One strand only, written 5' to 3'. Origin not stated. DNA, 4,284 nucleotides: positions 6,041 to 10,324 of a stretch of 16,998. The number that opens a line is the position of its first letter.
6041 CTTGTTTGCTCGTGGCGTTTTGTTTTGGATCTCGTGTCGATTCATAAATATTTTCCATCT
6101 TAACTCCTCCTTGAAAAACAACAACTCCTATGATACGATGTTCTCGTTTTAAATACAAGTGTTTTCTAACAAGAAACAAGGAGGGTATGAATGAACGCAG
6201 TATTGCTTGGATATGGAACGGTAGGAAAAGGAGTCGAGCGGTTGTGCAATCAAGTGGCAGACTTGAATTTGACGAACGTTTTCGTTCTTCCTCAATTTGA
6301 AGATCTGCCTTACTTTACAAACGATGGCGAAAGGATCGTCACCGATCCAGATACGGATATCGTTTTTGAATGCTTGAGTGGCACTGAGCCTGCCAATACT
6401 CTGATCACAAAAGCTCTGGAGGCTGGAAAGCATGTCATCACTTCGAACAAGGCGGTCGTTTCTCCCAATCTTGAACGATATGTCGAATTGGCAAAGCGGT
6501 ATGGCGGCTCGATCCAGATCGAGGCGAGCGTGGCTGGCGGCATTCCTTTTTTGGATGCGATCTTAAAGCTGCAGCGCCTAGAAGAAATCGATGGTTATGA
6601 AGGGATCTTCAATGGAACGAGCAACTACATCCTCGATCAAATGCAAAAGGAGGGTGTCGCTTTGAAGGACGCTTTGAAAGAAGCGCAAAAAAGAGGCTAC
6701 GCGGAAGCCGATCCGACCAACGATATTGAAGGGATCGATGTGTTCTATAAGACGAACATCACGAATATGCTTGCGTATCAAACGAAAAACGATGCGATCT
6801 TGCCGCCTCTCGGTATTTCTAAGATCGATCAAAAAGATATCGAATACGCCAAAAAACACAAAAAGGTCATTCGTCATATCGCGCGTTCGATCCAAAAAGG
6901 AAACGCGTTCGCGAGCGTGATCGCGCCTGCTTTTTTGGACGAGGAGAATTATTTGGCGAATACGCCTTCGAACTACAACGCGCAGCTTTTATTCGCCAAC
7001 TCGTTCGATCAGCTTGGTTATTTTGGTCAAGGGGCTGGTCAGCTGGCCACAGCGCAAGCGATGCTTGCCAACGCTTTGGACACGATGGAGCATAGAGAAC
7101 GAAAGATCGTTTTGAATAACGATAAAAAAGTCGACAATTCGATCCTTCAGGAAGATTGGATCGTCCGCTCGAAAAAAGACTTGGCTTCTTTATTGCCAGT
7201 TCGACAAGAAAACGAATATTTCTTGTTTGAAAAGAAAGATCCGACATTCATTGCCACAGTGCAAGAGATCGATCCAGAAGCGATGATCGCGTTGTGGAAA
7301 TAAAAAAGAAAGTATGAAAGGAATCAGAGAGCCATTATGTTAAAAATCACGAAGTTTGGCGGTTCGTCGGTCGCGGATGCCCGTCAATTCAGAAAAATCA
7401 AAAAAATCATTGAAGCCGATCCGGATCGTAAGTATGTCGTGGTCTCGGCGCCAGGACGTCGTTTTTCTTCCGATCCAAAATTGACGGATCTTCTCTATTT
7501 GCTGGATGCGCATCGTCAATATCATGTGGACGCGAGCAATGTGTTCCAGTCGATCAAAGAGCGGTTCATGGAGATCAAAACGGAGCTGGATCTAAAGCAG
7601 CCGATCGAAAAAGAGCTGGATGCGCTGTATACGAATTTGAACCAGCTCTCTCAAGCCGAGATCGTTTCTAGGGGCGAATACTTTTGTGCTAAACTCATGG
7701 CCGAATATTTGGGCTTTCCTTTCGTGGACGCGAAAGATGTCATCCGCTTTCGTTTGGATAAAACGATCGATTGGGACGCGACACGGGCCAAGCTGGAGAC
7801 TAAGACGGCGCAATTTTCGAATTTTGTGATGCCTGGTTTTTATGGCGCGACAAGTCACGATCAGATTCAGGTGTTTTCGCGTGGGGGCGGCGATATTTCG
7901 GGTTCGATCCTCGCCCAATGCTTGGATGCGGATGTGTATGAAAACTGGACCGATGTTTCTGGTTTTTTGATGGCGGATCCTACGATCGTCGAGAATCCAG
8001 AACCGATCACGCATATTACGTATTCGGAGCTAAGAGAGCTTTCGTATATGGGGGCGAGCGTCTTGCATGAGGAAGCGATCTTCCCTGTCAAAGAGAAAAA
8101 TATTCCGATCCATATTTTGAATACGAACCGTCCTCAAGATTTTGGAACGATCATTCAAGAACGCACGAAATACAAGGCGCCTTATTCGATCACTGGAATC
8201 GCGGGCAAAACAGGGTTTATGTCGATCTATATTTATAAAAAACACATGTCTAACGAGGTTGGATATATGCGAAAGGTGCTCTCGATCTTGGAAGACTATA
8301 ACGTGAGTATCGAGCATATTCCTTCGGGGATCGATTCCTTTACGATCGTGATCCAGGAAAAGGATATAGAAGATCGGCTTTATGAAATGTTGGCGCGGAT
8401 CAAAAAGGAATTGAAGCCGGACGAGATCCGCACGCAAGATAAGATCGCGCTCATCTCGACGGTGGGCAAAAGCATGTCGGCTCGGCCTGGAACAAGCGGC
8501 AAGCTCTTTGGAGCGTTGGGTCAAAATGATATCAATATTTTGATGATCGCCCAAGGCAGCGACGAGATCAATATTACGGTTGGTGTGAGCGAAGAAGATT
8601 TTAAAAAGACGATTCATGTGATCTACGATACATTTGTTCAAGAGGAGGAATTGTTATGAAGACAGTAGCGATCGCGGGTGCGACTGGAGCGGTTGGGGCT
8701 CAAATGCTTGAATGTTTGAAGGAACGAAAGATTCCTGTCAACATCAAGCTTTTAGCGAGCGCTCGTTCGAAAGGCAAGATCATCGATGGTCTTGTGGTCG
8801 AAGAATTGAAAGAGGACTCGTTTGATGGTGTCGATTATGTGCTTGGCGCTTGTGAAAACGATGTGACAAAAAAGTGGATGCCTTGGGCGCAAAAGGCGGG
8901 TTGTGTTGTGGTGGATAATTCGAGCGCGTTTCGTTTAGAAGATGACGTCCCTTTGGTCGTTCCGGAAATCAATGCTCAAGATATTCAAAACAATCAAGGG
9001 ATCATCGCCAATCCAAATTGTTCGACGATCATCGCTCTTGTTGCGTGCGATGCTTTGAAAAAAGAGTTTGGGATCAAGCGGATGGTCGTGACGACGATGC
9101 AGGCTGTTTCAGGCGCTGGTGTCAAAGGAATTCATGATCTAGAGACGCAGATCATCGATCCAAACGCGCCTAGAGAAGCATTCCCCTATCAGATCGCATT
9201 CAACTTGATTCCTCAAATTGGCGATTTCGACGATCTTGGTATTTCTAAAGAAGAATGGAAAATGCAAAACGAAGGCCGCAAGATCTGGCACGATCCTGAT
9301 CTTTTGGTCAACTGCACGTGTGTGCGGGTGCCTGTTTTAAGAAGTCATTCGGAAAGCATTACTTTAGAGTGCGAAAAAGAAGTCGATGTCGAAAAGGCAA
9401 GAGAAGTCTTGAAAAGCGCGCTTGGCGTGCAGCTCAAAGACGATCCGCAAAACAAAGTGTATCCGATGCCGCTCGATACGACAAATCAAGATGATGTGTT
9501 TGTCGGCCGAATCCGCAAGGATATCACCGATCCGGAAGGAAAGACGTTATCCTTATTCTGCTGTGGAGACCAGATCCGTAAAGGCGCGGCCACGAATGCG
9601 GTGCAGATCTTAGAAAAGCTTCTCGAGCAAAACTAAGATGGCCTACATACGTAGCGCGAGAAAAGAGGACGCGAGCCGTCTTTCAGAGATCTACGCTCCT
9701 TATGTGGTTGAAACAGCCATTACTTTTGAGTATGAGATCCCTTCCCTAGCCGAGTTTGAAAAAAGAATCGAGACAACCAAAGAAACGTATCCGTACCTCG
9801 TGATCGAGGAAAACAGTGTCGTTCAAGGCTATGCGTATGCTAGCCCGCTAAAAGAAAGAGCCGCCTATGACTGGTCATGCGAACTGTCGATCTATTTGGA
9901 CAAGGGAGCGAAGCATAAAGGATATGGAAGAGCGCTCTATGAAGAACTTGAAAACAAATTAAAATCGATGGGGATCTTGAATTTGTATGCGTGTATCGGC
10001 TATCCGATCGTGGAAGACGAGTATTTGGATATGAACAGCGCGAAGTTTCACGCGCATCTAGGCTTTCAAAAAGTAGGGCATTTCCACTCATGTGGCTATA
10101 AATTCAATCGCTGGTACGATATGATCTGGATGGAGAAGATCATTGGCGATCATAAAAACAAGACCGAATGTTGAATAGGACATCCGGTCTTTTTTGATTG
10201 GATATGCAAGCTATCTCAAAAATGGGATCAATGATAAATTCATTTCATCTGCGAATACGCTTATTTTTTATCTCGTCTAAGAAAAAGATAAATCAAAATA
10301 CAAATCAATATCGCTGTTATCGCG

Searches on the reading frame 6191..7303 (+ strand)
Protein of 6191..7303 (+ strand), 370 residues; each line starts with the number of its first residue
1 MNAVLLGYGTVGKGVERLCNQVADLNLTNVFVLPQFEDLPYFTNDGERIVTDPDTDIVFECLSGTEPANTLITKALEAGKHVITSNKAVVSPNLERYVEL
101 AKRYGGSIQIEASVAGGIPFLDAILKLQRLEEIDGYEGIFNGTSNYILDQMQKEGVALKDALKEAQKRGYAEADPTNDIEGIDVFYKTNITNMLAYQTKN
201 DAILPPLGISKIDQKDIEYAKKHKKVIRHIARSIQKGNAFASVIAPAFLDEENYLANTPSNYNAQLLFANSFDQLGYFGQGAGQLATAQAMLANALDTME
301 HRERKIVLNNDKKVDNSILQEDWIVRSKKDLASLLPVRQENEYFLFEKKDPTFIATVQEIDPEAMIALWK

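Call 39: search_protein_families(library=pfam, proteins=[window:6191-7303:+], max_evalue=0.001)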
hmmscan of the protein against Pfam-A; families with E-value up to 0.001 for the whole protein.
window:6191-7303:+ (370 aa): 2 families
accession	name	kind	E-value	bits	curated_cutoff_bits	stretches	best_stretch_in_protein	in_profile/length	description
PF00742.24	Homoserine_dh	-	3.8e-42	144.5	22.9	1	119-294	1-171/173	Homoserine dehydrogenase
PF03447.22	NAD_binding_3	-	7.3e-09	36.8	24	1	42-102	46-104/116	Homoserine dehydrogenase, NAD binding domain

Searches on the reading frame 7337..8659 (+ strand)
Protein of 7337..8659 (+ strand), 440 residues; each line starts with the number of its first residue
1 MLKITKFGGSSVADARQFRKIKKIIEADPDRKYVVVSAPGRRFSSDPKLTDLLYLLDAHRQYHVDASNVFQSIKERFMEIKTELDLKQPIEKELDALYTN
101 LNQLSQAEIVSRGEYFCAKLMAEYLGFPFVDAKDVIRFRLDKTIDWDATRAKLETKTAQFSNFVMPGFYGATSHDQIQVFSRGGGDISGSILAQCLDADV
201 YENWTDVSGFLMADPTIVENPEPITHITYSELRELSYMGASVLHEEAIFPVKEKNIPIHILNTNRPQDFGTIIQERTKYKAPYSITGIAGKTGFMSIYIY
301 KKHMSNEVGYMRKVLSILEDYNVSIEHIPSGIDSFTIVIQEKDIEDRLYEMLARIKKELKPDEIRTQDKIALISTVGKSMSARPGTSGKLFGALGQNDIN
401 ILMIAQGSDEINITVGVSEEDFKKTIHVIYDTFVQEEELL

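Call 39: search_protein_families(library=pfam, proteins=[window:7337-8659:+], max_evalue=0.001)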
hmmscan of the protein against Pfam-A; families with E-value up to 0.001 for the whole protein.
window:7337-8659:+ (440 aa): 4 families
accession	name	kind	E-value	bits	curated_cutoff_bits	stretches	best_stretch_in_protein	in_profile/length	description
PF00696.33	AA_kinase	-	1.8e-33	116.7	24.9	1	1-262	1-234/234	Amino acid kinase family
PF22468.2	ACT_9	-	4e-25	87.8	27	1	373-433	1-61/61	ACT domain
PF01842.31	ACT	-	1.4e-12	47.6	27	1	382-424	9-56/66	ACT domain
PF13840.12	ACT_7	-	4.9e-09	36.3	27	1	366-429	2-63/65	ACT domain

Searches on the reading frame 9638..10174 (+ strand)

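Call 39: search_protein_families(library=pfam, proteins=[window:9638-10174:+], max_evalue=0.001)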
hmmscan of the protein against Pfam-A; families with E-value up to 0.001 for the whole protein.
window:9638-10174:+ (178 aa): 3 families
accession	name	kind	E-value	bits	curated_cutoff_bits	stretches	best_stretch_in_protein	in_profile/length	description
PF13420.13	Acetyltransf_4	-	2.8e-34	118.8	24.3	1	4-164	1-155/155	Acetyltransferase (GNAT) domain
PF00583.31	Acetyltransf_1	-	1.3e-08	35.5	20.7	1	30-124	14-99/116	Acetyltransferase (GNAT) family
PF13508.13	Acetyltransf_7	-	3.3e-06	27.8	27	1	53-145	5-84/84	Acetyltransferase (GNAT) domain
